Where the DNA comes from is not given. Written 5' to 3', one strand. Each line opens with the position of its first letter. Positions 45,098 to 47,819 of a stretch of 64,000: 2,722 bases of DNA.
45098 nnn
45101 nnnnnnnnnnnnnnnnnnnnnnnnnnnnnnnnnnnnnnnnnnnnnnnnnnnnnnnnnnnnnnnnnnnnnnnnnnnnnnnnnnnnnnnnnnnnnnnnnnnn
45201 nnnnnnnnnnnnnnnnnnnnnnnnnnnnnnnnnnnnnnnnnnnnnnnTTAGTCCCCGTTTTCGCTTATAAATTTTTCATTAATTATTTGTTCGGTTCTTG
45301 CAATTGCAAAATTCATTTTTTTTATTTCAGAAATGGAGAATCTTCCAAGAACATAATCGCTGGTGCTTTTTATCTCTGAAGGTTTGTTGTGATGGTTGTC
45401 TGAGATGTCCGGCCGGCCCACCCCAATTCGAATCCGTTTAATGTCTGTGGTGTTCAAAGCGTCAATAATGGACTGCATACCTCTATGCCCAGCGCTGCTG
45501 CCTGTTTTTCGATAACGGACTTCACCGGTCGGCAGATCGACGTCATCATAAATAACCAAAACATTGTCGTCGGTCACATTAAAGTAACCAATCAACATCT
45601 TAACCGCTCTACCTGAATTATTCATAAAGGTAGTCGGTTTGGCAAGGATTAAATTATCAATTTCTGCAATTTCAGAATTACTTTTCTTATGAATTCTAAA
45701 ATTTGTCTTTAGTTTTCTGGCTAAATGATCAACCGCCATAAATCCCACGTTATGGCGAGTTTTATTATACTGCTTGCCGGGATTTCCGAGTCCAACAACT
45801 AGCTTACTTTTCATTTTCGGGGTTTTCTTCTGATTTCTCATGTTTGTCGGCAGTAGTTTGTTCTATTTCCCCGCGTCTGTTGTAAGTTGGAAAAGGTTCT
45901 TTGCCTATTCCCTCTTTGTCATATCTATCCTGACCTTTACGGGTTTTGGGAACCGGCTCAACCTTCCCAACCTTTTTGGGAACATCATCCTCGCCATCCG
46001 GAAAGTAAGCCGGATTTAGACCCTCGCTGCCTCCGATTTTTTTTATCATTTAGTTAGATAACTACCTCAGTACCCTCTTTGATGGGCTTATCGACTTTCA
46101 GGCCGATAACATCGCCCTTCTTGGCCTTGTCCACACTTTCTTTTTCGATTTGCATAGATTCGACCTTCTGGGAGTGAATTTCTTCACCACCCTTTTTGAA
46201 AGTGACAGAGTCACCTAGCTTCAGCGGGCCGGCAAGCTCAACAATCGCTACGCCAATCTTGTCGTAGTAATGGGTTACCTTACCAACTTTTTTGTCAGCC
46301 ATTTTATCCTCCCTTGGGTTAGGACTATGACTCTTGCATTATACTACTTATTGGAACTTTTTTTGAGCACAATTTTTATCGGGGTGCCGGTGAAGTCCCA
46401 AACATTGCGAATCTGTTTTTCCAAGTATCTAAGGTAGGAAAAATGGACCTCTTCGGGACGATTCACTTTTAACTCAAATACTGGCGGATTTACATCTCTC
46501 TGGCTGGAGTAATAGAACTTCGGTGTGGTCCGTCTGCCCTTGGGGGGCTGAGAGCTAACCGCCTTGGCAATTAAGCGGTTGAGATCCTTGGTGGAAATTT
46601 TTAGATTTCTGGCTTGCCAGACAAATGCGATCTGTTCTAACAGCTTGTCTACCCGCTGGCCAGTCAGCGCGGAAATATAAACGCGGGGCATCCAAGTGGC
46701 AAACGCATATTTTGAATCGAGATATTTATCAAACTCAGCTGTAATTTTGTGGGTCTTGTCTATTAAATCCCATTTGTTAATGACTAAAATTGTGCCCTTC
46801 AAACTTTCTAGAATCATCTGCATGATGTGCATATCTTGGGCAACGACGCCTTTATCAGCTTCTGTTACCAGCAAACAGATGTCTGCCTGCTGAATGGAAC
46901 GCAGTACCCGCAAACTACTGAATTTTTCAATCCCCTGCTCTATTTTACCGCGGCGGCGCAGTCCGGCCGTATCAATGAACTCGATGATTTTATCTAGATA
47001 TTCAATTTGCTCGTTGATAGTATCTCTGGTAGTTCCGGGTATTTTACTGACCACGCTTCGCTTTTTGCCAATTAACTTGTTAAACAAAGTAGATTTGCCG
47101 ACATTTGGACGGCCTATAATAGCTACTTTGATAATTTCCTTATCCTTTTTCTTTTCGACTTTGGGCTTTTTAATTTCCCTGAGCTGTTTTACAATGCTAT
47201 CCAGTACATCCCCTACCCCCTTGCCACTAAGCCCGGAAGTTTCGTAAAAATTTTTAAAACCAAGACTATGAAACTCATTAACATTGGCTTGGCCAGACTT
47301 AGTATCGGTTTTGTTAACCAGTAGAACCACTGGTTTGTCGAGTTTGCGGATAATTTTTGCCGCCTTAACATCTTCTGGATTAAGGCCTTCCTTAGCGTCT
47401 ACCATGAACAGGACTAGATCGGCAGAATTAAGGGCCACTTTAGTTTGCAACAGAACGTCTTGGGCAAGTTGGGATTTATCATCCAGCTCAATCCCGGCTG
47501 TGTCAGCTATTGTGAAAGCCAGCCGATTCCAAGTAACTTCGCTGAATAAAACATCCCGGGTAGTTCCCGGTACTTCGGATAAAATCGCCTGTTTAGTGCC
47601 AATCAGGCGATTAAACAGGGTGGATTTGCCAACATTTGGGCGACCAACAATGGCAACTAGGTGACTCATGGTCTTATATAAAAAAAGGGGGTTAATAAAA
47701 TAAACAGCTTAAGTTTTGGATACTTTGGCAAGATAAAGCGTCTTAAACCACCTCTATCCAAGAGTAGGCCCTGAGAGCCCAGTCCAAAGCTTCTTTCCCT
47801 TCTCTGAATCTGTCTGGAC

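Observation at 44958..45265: The best promoter in the window drives a ~270-nt non-coding plus-strand transcript between mfd and pth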

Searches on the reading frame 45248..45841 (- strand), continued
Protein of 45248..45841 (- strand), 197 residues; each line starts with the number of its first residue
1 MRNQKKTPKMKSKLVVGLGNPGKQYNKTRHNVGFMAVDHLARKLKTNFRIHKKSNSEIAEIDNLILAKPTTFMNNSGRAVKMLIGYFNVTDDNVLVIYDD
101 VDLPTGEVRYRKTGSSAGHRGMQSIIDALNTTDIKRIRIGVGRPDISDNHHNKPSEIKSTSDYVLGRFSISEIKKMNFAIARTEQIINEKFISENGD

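Call 25: find_encoding_contigs(protein=P0012, flank=4000, max_places=3)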
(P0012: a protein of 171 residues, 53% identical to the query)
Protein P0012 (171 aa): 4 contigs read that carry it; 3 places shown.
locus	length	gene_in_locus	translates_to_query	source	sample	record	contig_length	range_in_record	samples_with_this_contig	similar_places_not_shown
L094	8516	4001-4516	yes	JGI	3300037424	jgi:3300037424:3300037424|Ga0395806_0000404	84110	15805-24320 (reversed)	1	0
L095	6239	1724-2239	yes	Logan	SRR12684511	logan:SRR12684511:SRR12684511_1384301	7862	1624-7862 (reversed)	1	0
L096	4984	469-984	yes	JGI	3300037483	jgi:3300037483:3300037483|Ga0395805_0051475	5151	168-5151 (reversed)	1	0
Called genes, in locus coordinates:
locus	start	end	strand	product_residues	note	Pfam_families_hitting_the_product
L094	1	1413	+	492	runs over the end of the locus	PF02789:Peptidase_M17_N, PF00883:Peptidase_M17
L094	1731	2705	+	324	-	PF01207:Dus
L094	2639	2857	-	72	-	-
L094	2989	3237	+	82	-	-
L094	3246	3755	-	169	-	PF00072:Response_reg (weak)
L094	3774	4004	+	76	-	-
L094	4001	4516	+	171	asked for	PF01195:Pept_tRNA_hydro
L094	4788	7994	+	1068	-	PF17757:UvrB_inter, PF02559:CarD_TRCF_RID, PF00270:DEAD, PF04851:ResIII, PF00271:Helicase_C, PF03461:TRCF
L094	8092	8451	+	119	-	-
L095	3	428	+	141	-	?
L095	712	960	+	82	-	-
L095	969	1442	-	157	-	PF00072:Response_reg (weak)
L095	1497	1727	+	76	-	-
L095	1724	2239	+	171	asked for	PF01195:Pept_tRNA_hydro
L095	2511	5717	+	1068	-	PF17757:UvrB_inter, PF02559:CarD_TRCF_RID, PF00270:DEAD, PF04851:ResIII, PF00271:Helicase_C, PF03461:TRCF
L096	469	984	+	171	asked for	PF01195:Pept_tRNA_hydro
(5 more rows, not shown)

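Call 26: find_encoding_contigs(protein=P0009, flank=4000, max_places=3)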
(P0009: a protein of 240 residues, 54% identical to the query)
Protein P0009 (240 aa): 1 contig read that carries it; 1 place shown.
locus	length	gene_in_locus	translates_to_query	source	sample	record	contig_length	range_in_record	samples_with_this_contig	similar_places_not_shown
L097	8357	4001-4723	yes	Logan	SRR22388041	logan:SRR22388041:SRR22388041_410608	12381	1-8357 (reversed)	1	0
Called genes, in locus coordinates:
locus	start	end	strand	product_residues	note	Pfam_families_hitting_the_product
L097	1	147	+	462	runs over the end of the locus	PF01336:tRNA_anti-codon, PF00152:tRNA-synt_2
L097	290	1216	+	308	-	PF00768:Peptidase_S11, PF13354:Beta-lactamase2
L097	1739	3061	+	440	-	PF00005:ABC_tran (faint), PF01926:MMR_HSR1, PF02421:FeoB_N, PF00009:GTP_EFTU, PF02421:FeoB_N, PF04548:AIG1 (weak), PF01926:MMR_HSR1, PF14714:KH_dom-like, +7 more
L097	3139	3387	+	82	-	-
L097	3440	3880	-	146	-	-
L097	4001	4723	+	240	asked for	PF01195:Pept_tRNA_hydro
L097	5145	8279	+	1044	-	PF17757:UvrB_inter, PF02559:CarD_TRCF_RID, PF00270:DEAD, PF04851:ResIII, PF00271:Helicase_C, PF03461:TRCF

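Call 27: find_encoding_contigs(protein=P0010, flank=4000, max_places=3)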
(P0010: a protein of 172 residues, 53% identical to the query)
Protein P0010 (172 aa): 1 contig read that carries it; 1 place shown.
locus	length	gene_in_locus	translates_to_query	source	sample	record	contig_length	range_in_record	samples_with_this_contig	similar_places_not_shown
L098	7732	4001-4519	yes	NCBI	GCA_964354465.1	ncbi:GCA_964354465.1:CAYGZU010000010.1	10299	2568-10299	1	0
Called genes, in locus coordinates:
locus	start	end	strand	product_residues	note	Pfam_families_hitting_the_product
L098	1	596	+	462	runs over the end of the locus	PF01336:tRNA_anti-codon, PF00152:tRNA-synt_2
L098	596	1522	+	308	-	PF00768:Peptidase_S11, PF13354:Beta-lactamase2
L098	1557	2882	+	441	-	PF00009:GTP_EFTU (weak), PF00071:Ras (weak), PF01926:MMR_HSR1, PF02421:FeoB_N, PF00009:GTP_EFTU, PF02421:FeoB_N, PF01926:MMR_HSR1, PF14714:KH_dom-like, +6 more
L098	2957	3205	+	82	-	-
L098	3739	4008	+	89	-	-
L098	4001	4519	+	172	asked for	PF01195:Pept_tRNA_hydro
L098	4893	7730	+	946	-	?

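Call 35: find_encoding_contigs(protein=P0020, flank=3000, max_places=4)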
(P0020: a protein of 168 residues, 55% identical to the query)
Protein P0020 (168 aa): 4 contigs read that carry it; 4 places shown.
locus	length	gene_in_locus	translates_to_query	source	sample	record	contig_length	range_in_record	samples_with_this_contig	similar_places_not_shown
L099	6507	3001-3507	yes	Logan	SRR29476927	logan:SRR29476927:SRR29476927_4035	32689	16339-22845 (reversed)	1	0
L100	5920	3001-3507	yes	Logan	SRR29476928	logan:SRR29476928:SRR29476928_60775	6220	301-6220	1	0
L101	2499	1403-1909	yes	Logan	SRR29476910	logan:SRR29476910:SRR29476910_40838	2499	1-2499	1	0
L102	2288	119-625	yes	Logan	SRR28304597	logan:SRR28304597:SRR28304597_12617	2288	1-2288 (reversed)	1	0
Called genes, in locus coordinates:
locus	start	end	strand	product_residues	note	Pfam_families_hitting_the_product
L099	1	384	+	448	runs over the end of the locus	PF00005:ABC_tran (faint), PF00009:GTP_EFTU (weak), PF01926:MMR_HSR1, PF02421:FeoB_N, PF00009:GTP_EFTU, PF01926:MMR_HSR1, PF02421:FeoB_N, PF14714:KH_dom-like, +6 more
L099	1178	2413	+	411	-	PF00270:DEAD, PF04851:ResIII, PF13245:AAA_19 (faint), PF00271:Helicase_C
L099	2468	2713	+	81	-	-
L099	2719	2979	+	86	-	-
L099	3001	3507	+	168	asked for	PF01195:Pept_tRNA_hydro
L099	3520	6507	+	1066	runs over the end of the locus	PF17757:UvrB_inter, PF02559:CarD_TRCF_RID, PF00270:DEAD, PF04851:ResIII, PF00271:Helicase_C, PF03461:TRCF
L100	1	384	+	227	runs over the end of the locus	?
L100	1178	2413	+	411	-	PF00270:DEAD, PF04851:ResIII, PF13245:AAA_19 (faint), PF00271:Helicase_C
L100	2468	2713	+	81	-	-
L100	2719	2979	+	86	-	-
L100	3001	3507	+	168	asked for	PF01195:Pept_tRNA_hydro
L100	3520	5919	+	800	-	?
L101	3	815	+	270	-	?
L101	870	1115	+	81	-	-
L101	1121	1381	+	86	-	-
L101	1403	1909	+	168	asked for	PF01195:Pept_tRNA_hydro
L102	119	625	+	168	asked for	PF01195:Pept_tRNA_hydro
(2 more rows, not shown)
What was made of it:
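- On Cis-antisense RNA of an operon spacer (GadY-like): pth-12 nt-mfd in L099 (call 35).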

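Call 36: find_encoding_contigs(protein=P0007, flank=3000, max_places=3)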
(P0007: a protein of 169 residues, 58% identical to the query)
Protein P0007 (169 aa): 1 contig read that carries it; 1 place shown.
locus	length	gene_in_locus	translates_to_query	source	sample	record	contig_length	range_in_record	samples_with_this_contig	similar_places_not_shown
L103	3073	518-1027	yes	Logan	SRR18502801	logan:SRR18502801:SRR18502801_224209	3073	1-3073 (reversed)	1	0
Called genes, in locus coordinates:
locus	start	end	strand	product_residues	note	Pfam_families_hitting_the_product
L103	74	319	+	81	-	-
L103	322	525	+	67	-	-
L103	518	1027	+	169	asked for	PF01195:Pept_tRNA_hydro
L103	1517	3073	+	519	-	?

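Call 37: find_encoding_contigs(protein=P0029, flank=3000, max_places=3)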
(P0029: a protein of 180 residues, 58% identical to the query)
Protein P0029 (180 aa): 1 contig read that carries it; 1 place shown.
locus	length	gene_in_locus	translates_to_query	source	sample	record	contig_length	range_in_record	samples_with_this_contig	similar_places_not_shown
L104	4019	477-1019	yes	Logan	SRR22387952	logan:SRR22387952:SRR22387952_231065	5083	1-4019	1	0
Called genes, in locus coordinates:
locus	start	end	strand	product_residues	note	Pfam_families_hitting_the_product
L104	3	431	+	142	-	?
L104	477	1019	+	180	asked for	PF01195:Pept_tRNA_hydro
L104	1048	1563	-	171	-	PF02517:Rce1-like (weak)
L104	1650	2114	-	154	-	PF06695:Sm_multidrug_ex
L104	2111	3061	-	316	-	PF00768:Peptidase_S11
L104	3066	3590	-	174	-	PF04079:SMC_ScpB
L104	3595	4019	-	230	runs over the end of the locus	PF02616:SMC_ScpA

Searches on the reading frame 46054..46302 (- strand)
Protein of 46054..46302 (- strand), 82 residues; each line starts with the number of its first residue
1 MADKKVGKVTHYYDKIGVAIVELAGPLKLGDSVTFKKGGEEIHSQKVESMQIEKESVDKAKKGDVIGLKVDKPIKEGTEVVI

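Call 54: search_protein_families(library=pfam, proteins=[window:46054-46302:-], max_evalue=0.01)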
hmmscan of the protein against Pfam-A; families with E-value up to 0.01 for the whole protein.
window:46054-46302:- (82 aa): 2 families
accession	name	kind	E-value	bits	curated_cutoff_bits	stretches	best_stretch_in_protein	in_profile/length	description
PF16325.11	Peptidase_U32_C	-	0.00032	21.2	28.2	1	6-77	6-79/83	Peptidase family U32 C-terminal domain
PF03144.31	GTP_EFTU_D2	-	0.00078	20.3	30.3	1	24-71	10-59/73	Elongation factor Tu domain 2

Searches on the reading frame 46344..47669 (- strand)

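Call 54: search_protein_families(library=pfam, proteins=[window:46344-47669:-], max_evalue=0.01)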
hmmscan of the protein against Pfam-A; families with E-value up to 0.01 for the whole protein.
window:46344-47669:- (441 aa): 26 families (the best 25 are shown)
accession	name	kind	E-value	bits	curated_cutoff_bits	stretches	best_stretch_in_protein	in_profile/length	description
PF01926.29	MMR_HSR1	-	3.4e-57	191.9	21.9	2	5-120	2-113/113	50S ribosome-binding GTPase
PF00009.33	GTP_EFTU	-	1.8e-27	96.6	26.5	2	177-348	1-183/188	Elongation factor Tu GTP binding domain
PF02421.24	FeoB_N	-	1.7e-26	93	27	2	181-346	2-155/156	Ferrous iron transport protein B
PF14714.11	KH_dom-like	-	1.7e-25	89.5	27.3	1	357-436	1-81/81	KH-domain-like of EngA bacterial GTPase enzymes, C-terminal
PF00071.28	Ras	-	9.8e-14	51.7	21.6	2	5-164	2-161/162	Ras family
PF00350.29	Dynamin_N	-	3.3e-12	47.2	27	0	182-215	1-34/168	Dynamin family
PF04548.22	AIG1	-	6.7e-10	39.1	27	2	182-293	3-114/212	AIG1 family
PF08477.19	Roc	-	1.3e-08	35.5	27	0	181-244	1-73/119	Ras of Complex, Roc, domain of DAPkinase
PF03193.22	RsgA_GTPase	-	1.8e-08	34.8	30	0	168-212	97-139/174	RsgA GTPase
PF13401.12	AAA_22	-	7.9e-07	29.9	27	0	4-109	7-109/130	AAA domain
PF03308.22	MeaB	-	2.3e-06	27.3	23.1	0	260-352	145-236/273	Methylmalonyl Co-A mutase-associated GTPase MeaB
PF00005.33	ABC_tran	-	3.5e-06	28.1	25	0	181-232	13-64/137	ABC transporter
PF09439.16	SRPRB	-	9.5e-06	25.5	25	0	4-92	5-82/178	Signal recognition particle receptor beta subunit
PF03266.21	NTPase_1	-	2.2e-05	24.8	23.9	0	181-213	1-33/168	NTPase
PF10662.15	PduV-EutP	-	3.4e-05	24.1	21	0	79-158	60-140/143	Ethanolamine utilisation - propanediol utilisation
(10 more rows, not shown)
